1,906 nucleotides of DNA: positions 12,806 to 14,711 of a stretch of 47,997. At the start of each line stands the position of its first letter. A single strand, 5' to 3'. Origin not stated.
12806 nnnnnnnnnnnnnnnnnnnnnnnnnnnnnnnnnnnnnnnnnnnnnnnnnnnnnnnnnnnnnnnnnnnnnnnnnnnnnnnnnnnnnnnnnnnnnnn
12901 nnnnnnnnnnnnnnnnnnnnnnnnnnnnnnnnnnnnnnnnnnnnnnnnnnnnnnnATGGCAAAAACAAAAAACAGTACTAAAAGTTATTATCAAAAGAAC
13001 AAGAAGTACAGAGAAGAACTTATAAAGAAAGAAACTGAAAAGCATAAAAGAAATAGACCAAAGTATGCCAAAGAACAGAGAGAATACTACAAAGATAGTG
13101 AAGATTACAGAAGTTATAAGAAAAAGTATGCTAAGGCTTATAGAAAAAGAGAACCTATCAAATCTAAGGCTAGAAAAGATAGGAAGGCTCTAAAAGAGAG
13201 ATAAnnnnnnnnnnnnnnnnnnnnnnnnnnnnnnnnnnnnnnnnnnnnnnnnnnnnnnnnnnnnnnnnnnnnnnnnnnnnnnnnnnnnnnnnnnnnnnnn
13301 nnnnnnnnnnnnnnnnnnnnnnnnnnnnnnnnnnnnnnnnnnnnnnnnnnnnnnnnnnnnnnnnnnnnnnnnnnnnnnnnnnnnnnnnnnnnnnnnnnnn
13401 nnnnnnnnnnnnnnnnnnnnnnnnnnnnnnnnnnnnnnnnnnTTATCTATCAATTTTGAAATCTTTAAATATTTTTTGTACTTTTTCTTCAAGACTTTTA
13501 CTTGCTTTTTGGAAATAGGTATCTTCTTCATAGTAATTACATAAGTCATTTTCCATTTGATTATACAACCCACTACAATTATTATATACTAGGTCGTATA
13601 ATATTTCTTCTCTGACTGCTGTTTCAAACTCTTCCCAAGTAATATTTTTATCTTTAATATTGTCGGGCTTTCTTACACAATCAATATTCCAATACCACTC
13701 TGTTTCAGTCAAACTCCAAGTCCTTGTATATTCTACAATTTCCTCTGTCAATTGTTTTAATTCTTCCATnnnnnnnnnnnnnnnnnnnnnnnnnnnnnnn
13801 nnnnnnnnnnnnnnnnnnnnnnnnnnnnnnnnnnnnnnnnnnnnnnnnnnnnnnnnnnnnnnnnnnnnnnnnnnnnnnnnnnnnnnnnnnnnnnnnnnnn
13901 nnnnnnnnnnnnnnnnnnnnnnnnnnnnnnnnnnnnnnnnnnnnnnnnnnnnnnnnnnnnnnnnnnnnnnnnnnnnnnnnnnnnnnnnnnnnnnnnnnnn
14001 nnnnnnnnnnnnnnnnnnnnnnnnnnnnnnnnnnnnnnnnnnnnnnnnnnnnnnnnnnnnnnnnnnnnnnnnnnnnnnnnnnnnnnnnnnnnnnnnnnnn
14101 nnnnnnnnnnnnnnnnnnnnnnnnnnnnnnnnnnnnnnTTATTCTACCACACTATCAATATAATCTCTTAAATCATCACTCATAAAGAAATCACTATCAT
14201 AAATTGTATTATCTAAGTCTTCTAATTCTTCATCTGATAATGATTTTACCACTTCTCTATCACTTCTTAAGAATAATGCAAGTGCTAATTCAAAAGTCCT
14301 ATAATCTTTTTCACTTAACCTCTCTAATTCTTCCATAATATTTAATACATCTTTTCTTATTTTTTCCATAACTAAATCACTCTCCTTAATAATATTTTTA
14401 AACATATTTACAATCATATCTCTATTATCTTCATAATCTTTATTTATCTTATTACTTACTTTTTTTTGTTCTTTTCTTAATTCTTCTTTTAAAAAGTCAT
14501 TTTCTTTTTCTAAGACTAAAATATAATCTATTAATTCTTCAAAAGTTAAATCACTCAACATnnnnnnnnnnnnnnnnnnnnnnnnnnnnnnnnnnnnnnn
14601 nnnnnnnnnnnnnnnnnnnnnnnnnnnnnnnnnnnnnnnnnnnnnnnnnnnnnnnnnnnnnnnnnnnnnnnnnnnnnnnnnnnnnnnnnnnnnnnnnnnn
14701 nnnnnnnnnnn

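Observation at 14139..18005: Leftward 13-gene operon of tiny, very acidic proteins with near-identical coupling junctions and an embedded SSB: candidate early host-takeover / anti-defence island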

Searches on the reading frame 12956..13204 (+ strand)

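Call 11: search_protein_families(library=phrogs, max_evalue=0.1, proteins=[window:12956-13204:+])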
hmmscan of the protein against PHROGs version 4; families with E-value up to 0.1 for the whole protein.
window:12956-13204:+ (82 aa): 1 family
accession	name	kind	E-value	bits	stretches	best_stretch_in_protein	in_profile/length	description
phrog_2340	-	DNA, RNA and nucleotide metabolism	0.097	13.8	1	3-74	37-109/171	endonuclease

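Call 42: search_protein_families(library=pfam, max_evalue=1, proteins=[window:12956-13204:+])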
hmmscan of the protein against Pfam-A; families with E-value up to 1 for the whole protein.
window:12956-13204:+ (82 aa): 0 families

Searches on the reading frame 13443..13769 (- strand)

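Call 11: search_protein_families(library=phrogs, max_evalue=0.1, proteins=[window:13443-13769:-])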
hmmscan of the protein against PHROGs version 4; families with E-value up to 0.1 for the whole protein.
window:13443-13769:- (108 aa): 0 families

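Call 42: search_protein_families(library=pfam, max_evalue=1, proteins=[window:13443-13769:-])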
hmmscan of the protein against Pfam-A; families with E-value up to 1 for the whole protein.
window:13443-13769:- (108 aa): 3 families
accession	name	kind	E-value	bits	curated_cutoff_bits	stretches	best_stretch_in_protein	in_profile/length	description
PF10397.14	ADSL_C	-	0.027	15.2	32.7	1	54-101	20-63/79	Adenylosuccinate lyase C-terminus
PF20325.3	DUF6620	-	0.18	10.8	27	1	39-97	201-257/450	Family of unknown function (DUF6620)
PF04444.19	Dioxygenase_N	-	0.3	11.4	27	0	5-30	9-34/75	Catechol dioxygenase N terminus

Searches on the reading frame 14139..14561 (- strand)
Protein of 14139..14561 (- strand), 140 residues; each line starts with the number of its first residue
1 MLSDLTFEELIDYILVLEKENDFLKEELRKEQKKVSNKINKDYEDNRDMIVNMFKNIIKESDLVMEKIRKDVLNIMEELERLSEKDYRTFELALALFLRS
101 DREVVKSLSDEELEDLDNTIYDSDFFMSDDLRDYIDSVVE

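Call 11: search_protein_families(library=phrogs, max_evalue=0.1, proteins=[window:14139-14561:-])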
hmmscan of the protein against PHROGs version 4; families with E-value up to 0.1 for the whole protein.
window:14139-14561:- (140 aa): 2 families
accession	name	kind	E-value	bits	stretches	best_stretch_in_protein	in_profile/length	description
phrog_2352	-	unknown function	0.0049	17.9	1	12-41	2-31/52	-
phrog_15411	-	unknown function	0.0098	16.3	1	8-125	170-285/333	-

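Call 42: search_protein_families(library=pfam, max_evalue=1, proteins=[window:14139-14561:-])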
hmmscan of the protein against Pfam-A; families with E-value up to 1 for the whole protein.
window:14139-14561:- (140 aa): 7 families
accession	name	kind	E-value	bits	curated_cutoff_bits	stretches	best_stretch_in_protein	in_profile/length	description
PF15499.12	Peptidase_C98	-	0.01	16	27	1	13-104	29-120/272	Ubiquitin-specific peptidase-like, SUMO isopeptidase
PF05812.17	Herpes_BLRF2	-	0.019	15.6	25.8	1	4-76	1-72/119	Herpesvirus BLRF2 protein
PF14676.12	FANCI_S2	-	0.021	15.5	37.8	1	33-99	57-123/156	FANCI solenoid 2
PF20637.2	ATG5_HBR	-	0.056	13.7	21.3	0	48-77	2-31/59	Autophagy protein ATG5, alpha-helical bundle region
PF01287.26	eIF-5a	-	0.12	12.9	24.2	1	17-55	20-58/69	Eukaryotic elongation factor 5A hypusine, DNA-binding OB fold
PF09727.14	CortBP2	-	0.17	12.4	26.9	0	12-38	130-156/187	Cortactin-binding protein-2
PF20570.3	DUF6779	-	0.22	12.6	28.1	1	27-94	36-102/108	Domain of unknown function (DUF6779)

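Call 58: find_homologous_proteins(query=window:14139-14561:-, max_evalue=0.001)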
Query window:14139-14561:- (140 aa): 35 proteins with E <= 0.001 among 242 candidates.
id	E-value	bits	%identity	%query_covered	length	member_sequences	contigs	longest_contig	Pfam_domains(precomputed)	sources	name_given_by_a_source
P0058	2.2e-75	269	100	100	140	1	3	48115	-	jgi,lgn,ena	jgi:hypothetical protein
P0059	3.2e-75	268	99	100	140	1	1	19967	-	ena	-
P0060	1.7e-73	263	97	100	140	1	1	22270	-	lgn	-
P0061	2.1e-71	256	94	100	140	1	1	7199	-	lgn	-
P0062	8.6e-71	254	94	100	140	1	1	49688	-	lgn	-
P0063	3.6e-68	245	93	100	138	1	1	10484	-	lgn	-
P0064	1.8e-67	243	92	100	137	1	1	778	-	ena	-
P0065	7.7e-67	241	91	100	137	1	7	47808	-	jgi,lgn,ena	jgi:hypothetical protein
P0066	1.1e-66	241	91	100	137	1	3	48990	-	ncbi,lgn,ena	-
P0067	6.0e-63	229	86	100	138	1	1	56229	-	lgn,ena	-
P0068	9.3e-34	134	95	54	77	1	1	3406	-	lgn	-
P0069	9.4e-34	134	95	54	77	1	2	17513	-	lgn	-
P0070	1.1e-33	134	93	54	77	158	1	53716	-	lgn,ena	-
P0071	2.8e-33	133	92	54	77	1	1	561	-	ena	-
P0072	5.4e-33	132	92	54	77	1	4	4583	-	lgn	-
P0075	5.0e-32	129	94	51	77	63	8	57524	-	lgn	-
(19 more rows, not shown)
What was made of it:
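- The g13 C-terminal family has many members (call 58).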

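Call 60: find_encoding_contigs(protein=P0067, flank=10000, max_places=2)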
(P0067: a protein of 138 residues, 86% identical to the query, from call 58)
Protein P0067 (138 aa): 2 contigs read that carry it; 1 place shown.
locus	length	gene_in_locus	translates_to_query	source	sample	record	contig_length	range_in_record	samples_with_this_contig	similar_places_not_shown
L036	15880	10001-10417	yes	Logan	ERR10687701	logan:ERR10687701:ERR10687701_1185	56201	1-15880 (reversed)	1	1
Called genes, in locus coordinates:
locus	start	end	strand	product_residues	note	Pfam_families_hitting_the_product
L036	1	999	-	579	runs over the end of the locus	-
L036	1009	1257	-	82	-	-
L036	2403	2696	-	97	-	-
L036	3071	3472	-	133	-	-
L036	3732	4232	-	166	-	PF12844:HTH_19 (weak), PF01381:HTH_3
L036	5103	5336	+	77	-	-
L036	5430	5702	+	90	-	-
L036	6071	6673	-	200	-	PF16677:GP3_package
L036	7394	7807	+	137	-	-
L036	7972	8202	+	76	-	-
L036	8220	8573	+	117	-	-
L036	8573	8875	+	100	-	PF26096:DUF8033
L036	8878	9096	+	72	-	-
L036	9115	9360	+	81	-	-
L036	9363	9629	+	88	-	-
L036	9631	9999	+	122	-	-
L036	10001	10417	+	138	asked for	-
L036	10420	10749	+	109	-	-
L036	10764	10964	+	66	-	-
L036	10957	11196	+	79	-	-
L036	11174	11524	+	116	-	-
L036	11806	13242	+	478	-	PF00270:DEAD, PF04851:ResIII, PF00271:Helicase_C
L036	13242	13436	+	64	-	-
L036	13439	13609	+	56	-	-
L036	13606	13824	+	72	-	-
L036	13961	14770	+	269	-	PF05621:TniB (faint), PF23569:NBD_SMAX1 (weak), PF13191:AAA_16 (weak), PF13401:AAA_22 (faint), PF00004:AAA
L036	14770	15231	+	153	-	-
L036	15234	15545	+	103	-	-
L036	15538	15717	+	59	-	-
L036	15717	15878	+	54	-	?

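Call 61: find_encoding_contigs(protein=P0075, flank=8000, max_places=2)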
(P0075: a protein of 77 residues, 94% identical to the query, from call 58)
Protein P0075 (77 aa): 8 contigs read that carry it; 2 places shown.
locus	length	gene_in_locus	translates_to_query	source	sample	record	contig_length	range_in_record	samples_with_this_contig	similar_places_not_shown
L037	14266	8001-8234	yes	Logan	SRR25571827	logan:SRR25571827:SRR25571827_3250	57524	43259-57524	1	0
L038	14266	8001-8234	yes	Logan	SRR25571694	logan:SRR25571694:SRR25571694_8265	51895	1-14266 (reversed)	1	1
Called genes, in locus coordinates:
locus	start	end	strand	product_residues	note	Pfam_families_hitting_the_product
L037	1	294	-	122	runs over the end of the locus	-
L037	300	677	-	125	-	-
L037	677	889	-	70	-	-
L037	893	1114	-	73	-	-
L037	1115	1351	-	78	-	-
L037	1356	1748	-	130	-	-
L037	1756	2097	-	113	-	-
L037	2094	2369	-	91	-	-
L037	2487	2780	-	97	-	-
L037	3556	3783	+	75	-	-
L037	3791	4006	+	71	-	-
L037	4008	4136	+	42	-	-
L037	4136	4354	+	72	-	-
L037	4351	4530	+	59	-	-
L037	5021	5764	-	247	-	-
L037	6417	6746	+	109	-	-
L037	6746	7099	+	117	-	-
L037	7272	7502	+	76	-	-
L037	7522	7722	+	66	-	-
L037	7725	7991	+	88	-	-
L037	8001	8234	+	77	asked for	-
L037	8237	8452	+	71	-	-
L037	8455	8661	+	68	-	-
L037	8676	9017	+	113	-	-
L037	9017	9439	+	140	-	PF12298:Bot1p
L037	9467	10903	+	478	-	PF00270:DEAD, PF04851:ResIII, PF00271:Helicase_C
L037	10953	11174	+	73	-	PF01726:LexA_DNA_bind, PF13730:HTH_36 (weak)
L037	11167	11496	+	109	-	-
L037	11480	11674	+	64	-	-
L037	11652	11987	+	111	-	-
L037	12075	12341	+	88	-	-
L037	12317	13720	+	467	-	PF05272:VapE-like_dom, PF19263:DUF5906 (weak)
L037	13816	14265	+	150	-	?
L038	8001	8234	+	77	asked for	-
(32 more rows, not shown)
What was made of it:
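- In L036 and L037 the homologous cassettes are co-transcribed with helicase and primase genes (calls 60, 61). Homologous cassettes in L036 and L037 lie on the lytic side of the HTH_3 switch and are co-oriented with replication genes (calls 60, 61).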

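Call 67: find_encoding_contigs(protein=P0066, flank=10000, max_places=3)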
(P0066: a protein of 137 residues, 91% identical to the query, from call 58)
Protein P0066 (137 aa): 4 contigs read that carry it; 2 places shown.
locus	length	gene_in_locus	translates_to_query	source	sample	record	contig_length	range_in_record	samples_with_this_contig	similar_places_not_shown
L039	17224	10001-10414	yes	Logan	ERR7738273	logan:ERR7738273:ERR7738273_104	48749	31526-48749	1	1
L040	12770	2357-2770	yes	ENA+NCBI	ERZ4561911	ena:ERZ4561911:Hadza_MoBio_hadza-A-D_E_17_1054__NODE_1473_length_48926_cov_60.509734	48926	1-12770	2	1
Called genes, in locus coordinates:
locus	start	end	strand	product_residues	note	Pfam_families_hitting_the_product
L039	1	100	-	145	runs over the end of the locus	-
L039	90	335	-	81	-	-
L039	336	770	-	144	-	-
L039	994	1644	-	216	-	-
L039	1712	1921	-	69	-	-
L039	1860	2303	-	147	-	-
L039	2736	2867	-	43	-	-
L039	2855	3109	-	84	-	-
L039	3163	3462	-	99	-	-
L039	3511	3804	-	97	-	-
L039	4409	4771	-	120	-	-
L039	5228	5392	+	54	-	-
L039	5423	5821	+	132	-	-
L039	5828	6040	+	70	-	-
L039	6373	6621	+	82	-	-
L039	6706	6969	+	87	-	-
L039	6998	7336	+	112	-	-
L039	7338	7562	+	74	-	-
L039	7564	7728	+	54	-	-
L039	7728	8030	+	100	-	PF26096:DUF8033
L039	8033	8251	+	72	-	-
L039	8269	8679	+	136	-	-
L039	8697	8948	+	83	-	-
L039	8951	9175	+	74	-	-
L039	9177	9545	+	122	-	-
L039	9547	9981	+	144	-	-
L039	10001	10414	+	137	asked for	-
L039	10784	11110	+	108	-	-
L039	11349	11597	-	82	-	-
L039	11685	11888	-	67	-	-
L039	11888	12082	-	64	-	-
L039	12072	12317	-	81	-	-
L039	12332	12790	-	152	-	-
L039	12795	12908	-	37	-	-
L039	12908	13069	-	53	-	-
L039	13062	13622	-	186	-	-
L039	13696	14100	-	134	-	-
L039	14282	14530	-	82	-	-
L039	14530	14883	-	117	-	-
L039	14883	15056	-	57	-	-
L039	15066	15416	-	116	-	-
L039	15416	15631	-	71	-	-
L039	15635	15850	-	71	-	-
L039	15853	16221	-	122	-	-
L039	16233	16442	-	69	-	-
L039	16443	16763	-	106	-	-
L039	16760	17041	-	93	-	-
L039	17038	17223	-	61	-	?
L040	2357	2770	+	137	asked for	-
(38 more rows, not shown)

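Call 68: find_encoding_contigs(protein=P0062, flank=10000, max_places=2)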
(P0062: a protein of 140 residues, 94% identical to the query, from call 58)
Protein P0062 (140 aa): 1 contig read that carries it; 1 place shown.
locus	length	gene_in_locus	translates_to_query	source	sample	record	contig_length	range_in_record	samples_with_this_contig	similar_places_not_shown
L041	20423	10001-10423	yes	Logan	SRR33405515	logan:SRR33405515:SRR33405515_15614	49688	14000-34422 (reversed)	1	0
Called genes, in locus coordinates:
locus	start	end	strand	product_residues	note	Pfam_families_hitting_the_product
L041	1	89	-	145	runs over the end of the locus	PF25223:DUF7841 (weak)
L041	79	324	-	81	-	-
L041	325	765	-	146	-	-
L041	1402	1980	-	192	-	-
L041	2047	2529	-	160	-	-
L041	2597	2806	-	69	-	-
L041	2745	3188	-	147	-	-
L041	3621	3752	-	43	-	-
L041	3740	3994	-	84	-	-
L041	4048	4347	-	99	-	-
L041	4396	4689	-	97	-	-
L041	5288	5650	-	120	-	-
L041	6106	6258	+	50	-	-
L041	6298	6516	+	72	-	-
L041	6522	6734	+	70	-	-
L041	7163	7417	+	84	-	-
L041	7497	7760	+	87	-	-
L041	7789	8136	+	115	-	-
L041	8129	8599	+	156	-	-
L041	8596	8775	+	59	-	-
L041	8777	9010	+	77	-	-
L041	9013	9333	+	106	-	PF00436:SSB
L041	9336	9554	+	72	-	-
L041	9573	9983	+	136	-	-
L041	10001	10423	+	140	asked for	-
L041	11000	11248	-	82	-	-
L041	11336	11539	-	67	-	-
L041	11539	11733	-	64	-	-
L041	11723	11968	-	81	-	-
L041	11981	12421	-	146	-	-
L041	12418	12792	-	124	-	-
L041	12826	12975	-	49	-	-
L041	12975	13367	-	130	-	-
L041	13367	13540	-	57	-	-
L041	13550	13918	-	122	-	-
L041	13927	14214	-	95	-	-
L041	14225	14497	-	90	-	-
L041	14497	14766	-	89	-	-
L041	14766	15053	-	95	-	-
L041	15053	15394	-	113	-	-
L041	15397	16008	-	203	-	PF07463:NUMOD4, PF13392:HNH_3, PF22083:I-HmuI_NUMOD-like (faint)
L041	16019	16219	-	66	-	-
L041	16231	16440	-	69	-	-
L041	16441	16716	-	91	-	-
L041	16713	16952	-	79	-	-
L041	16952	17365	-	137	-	-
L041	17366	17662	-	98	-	-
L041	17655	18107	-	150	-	-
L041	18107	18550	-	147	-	PF24746:DUF7694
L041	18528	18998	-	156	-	-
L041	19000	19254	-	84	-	-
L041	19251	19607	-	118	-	-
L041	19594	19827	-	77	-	-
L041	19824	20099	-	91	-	-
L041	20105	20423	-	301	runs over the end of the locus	PF02899:Phage_int_SAM_1, PF13495:Phage_int_SAM_4 (weak), PF00589:Phage_integrase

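Call 81: predict_structure(alignment_id=A2)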
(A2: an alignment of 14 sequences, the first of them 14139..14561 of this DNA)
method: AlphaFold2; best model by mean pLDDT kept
length: 140 residues; sequences in the alignment: 14
mean_pLDDT: 62.2   pTM: 0.28
mean pLDDT of the five models: 62.2, 51.2, 50.0, 47.2, 45.5
residues with pLDDT >= 90: 0; 70-90: 42; 50-70: 86; < 50: 12
segments of 3 or more residues with pLDDT < 50: none
pLDDT, mean of each block of 10 residues (from residue 1): 67 74 81 61 52 50 55 54 54 55 62 73 68 65
secondary structure, 60 per line:
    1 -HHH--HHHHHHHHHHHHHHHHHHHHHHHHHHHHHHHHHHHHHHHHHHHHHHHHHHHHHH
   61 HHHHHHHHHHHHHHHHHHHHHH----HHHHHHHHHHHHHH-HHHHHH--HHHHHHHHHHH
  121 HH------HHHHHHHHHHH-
elements in order: H7-82 H87-100 H102-107 H110-122 H129-139
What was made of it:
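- On DNA-mimic anti-restriction proteins (Ocr, ArdA, Arn and similar): The g13 model is too poor to use (call 81).
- The g13 model is low-confidence and all-helical, so surface charge could not be examined (call 81).
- Tried and rejected: AF2 on g13 gave pLDDT 62, so it was not used for fold search (call 81).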

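Call 96: search_protein_families(library=pfam, max_evalue=0.01, proteins=[L039:5423-5821:+, L039:7564-7728:+, L039:8033-8251:+, L039:8269-8679:+, L039:9177-9545:+, L039:9547-9981:+, L041:7163-7417:+, L036:7394-7807:+, L036:8220-8573:+, L036:9363-9629:+])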
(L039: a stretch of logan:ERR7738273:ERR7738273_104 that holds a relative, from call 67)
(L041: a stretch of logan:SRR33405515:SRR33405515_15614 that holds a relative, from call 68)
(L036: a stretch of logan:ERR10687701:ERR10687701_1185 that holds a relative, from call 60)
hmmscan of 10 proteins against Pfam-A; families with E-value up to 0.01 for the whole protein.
L039:5423-5821:+ (132 aa): 0 families

L039:7564-7728:+ (54 aa): 0 families

L039:8033-8251:+ (72 aa): 0 families

L039:8269-8679:+ (136 aa): 0 families

L039:9177-9545:+ (122 aa): 0 families

L039:9547-9981:+ (144 aa): 0 families

L041:7163-7417:+ (84 aa): 0 families

L036:7394-7807:+ (137 aa): 0 families

L036:8220-8573:+ (117 aa): 0 families

L036:9363-9629:+ (88 aa): 1 family
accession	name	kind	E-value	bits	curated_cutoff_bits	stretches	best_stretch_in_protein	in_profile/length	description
PF24024.1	DUF7336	-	3.4e-05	24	25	1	2-59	4-52/60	Domain of unknown function (DUF7336)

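Call 97: search_protein_families(library=phrogs, max_evalue=0.01, proteins=[L039:5423-5821:+, L039:7728-8030:+, L039:8033-8251:+, L039:8269-8679:+, L039:9177-9545:+, L039:9547-9981:+, L041:7163-7417:+, L036:7394-7807:+, L036:8220-8573:+, L036:11174-11524:+])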
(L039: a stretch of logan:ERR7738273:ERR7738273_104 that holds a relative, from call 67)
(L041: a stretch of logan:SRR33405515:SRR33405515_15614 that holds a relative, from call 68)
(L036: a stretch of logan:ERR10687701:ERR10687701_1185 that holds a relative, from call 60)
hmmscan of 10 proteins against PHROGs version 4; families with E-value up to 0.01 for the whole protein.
L039:5423-5821:+ (132 aa): 0 families

L039:7728-8030:+ (100 aa): 3 families
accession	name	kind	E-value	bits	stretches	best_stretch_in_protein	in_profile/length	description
phrog_4264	-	unknown function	1e-18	68.4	1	2-88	5-85/93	-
phrog_5643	-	unknown function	2.6e-06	28.1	1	20-84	7-66/79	-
phrog_38726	-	unknown function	0.007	17.6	0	28-70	6-47/100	-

L039:8033-8251:+ (72 aa): 0 families

L039:8269-8679:+ (136 aa): 0 families

L039:9177-9545:+ (122 aa): 1 family
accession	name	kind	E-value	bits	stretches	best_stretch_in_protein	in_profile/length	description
phrog_13376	-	unknown function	0.00039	21.9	1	1-58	1-48/56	-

L039:9547-9981:+ (144 aa): 0 families

L041:7163-7417:+ (84 aa): 2 families
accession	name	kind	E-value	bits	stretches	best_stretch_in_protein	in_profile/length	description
phrog_11046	-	transcription regulation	0.0029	18.4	1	6-55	21-69/94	transcriptional regulator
phrog_9086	-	unknown function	0.0072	17.5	0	3-31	29-57/73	-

L036:7394-7807:+ (137 aa): 0 families

L036:8220-8573:+ (117 aa): 0 families

L036:11174-11524:+ (116 aa): 3 families
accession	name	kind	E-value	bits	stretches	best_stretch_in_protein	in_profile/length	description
phrog_6244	-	unknown function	0.0027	19.2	1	23-113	16-105/107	-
phrog_434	-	DNA, RNA and nucleotide metabolism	0.0075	16.5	1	20-109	277-359/372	RecE-like recombination exonuclease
phrog_29173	-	unknown function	0.0098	17.2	0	29-60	24-54/62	-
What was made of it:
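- Tried and rejected: Pfam and PHROGs on 10 plus 10 replacement cassettes from relatives gave only DUFs or families of unknown function (calls 96, 97).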
